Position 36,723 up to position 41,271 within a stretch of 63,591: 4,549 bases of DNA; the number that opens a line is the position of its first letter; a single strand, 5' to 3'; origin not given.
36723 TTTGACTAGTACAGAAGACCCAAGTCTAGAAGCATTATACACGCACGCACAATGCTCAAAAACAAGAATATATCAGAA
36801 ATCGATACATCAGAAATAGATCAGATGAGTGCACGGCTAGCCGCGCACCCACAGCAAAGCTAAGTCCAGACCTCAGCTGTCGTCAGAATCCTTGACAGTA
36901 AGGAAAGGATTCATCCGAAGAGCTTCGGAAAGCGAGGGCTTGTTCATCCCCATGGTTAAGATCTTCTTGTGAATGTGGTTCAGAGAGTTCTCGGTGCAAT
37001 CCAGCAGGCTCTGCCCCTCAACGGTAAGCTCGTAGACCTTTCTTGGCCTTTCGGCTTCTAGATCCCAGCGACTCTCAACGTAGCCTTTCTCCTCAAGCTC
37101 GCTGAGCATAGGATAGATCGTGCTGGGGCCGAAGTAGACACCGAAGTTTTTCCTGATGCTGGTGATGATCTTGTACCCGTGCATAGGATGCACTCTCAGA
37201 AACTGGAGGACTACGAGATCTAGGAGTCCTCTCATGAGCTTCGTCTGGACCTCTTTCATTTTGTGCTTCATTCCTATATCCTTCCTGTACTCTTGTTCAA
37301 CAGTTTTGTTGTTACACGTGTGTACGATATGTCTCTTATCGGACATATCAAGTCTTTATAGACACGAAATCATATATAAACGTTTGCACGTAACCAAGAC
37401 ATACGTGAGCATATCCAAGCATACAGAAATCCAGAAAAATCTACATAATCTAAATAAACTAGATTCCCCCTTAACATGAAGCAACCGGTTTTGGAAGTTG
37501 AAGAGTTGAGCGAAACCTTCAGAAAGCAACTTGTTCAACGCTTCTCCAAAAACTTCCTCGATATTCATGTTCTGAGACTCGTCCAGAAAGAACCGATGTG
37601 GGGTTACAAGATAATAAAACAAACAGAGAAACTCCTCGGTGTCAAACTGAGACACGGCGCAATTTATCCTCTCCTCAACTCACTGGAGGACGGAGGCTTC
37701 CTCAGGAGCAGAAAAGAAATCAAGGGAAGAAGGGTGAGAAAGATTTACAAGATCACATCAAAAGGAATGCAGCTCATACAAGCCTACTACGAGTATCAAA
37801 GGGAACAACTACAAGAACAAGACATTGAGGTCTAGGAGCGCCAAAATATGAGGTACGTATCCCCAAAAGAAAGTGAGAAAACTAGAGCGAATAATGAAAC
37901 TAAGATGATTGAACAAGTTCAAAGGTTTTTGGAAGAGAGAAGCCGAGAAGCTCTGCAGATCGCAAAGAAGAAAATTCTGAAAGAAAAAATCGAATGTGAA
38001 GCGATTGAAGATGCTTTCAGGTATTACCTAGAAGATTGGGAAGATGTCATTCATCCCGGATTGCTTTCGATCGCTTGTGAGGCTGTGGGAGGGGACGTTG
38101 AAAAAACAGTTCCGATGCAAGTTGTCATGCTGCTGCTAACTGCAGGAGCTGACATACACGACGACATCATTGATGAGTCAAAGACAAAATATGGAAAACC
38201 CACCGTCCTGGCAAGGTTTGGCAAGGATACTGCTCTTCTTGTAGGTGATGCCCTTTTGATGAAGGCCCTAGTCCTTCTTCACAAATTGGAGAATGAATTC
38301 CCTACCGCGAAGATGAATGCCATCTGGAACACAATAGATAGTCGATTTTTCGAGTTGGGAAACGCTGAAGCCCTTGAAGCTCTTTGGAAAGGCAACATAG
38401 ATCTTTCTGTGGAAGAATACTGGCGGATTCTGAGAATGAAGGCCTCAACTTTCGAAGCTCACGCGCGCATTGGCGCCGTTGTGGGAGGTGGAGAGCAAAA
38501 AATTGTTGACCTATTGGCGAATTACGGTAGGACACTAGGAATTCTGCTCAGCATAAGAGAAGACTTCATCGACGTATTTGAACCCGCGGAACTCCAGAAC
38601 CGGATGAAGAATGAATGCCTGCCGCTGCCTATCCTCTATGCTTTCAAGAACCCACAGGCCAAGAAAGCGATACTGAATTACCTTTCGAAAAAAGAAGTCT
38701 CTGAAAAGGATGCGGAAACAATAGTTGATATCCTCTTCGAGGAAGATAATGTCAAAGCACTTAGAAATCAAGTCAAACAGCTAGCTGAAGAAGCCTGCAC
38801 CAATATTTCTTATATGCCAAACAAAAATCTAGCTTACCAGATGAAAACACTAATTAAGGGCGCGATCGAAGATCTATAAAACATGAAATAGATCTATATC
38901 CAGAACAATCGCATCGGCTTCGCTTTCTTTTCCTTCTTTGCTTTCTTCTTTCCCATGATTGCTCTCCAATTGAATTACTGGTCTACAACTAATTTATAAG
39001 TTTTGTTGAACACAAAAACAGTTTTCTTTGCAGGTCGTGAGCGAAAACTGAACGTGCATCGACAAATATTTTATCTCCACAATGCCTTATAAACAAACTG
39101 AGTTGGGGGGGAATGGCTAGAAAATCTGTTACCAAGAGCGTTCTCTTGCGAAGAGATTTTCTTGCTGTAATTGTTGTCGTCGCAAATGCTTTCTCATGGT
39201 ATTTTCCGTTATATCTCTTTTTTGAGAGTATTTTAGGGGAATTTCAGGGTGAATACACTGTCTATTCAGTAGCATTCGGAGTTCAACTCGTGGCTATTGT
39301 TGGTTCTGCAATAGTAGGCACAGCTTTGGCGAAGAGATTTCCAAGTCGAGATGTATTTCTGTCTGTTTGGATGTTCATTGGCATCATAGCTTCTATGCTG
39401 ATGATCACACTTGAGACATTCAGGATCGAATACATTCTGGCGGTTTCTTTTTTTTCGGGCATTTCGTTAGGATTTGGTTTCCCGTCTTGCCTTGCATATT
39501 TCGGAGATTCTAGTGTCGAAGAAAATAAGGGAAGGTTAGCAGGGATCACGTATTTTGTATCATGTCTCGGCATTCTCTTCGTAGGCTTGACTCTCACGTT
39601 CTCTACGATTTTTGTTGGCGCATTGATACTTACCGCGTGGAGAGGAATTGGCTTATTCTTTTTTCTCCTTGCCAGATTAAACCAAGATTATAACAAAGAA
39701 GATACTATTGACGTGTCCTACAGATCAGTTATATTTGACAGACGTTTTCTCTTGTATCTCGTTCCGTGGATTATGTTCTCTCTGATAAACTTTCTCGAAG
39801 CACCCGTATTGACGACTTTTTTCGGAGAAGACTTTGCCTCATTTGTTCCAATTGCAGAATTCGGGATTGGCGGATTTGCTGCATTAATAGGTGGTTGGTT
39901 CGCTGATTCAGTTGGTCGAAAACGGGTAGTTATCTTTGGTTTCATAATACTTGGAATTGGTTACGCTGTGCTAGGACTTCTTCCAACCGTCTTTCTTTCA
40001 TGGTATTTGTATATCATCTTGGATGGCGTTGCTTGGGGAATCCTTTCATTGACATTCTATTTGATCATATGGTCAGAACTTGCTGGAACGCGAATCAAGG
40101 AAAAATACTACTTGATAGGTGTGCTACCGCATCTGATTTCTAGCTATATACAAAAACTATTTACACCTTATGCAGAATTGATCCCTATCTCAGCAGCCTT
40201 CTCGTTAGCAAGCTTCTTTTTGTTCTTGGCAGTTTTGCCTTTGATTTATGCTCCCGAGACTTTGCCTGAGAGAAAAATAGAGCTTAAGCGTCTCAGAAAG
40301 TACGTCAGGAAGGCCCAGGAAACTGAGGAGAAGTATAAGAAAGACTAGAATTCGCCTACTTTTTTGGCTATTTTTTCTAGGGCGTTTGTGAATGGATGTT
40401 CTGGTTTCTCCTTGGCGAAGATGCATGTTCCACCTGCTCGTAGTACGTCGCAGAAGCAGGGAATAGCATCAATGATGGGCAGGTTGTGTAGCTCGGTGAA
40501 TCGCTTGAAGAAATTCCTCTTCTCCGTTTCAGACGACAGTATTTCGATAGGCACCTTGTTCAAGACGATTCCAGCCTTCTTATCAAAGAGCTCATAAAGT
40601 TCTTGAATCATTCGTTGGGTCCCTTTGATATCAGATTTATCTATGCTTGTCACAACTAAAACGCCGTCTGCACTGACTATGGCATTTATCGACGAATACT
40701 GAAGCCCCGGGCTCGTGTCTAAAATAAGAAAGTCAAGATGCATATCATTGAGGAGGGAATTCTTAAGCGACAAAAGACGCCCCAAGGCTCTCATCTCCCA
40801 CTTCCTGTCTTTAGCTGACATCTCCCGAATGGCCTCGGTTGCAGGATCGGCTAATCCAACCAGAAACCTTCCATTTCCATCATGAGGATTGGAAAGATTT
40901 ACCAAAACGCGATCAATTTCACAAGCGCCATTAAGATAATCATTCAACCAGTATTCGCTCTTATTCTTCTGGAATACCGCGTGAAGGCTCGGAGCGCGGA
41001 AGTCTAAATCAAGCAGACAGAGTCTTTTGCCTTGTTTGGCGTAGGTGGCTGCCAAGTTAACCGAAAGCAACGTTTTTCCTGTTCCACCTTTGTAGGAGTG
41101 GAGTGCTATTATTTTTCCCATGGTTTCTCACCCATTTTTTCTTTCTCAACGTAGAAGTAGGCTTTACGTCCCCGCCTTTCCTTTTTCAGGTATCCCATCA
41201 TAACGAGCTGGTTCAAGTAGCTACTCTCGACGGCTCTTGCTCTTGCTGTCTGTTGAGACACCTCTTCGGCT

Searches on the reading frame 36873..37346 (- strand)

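Call 21: search_protein_families(library=pfam, proteins=[window:36873-37346:-], max_evalue=0.00001)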
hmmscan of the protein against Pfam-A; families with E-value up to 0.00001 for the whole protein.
window:36873-37346:- (157 aa): 1 family
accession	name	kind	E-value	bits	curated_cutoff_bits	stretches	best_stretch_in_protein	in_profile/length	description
PF03551.20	PadR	-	2e-17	63.4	27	1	46-115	1-73/75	Transcriptional regulator PadR-like family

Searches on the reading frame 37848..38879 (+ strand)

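Call 22: search_protein_families(library=pfam, proteins=[window:37848-38879:+], max_evalue=0.00001)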
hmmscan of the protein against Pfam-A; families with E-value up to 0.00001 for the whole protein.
window:37848-38879:+ (343 aa): 1 family
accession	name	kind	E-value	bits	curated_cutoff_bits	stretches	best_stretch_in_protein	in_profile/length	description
PF00348.22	polyprenyl_synt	-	4.7e-29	101.8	27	1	53-295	4-250/251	Polyprenyl synthetase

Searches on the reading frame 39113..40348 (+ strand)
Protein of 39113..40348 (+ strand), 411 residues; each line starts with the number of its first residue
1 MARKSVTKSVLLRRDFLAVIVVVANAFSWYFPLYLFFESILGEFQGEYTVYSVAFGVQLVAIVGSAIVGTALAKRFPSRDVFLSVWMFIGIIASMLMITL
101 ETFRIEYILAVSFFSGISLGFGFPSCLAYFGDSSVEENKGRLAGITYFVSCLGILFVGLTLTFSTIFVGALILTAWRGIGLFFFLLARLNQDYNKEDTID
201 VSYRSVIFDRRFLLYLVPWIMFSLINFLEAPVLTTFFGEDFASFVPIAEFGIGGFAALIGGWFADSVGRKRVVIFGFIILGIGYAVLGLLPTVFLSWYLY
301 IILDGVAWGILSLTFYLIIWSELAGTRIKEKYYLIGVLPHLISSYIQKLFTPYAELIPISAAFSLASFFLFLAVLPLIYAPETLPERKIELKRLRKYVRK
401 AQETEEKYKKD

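Call 22: search_protein_families(library=pfam, proteins=[window:39113-40348:+], max_evalue=0.00001)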
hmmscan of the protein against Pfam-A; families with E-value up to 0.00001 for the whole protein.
window:39113-40348:+ (411 aa): 1 family
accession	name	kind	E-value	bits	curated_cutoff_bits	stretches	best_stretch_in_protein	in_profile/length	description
PF07690.21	MFS_1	-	1.3e-12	47.8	33.4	1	20-318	3-318/347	Major Facilitator Superfamily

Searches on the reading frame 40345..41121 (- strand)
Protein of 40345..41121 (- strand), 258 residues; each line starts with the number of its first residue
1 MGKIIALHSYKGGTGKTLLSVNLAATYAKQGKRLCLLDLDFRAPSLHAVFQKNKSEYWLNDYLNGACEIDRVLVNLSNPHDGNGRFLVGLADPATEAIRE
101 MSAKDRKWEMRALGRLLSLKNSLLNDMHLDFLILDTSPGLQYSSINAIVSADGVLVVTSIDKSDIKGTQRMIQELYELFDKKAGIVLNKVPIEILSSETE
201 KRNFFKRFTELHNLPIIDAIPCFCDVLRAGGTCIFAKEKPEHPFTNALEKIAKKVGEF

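Call 22: search_protein_families(library=pfam, proteins=[window:40345-41121:-], max_evalue=0.00001)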
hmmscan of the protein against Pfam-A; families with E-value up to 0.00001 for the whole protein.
window:40345-41121:- (258 aa): 6 families
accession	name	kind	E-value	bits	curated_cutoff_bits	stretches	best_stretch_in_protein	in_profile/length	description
PF13614.12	AAA_31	-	2.5e-20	73.6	27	1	3-178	2-167/177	AAA domain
PF10609.15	ParA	-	4.1e-16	59.6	27.1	1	3-55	4-56/246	NUBPL iron-transfer P-loop NTPase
PF01656.29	CbiA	-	1.2e-13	51.5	25.4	1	5-221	1-110/125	CobQ/CobB/MinD/ParA nucleotide binding domain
PF09140.17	MipZ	-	6.6e-07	29.3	20.7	1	4-57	2-54/262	ATPase MipZ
PF02374.21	ArsA_ATPase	-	7.1e-06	25.9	24.3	0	9-74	7-71/305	Anion-transporting ATPase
PF07015.17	VirC1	-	8.7e-06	25.7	24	0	3-45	2-44/231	VirC1 protein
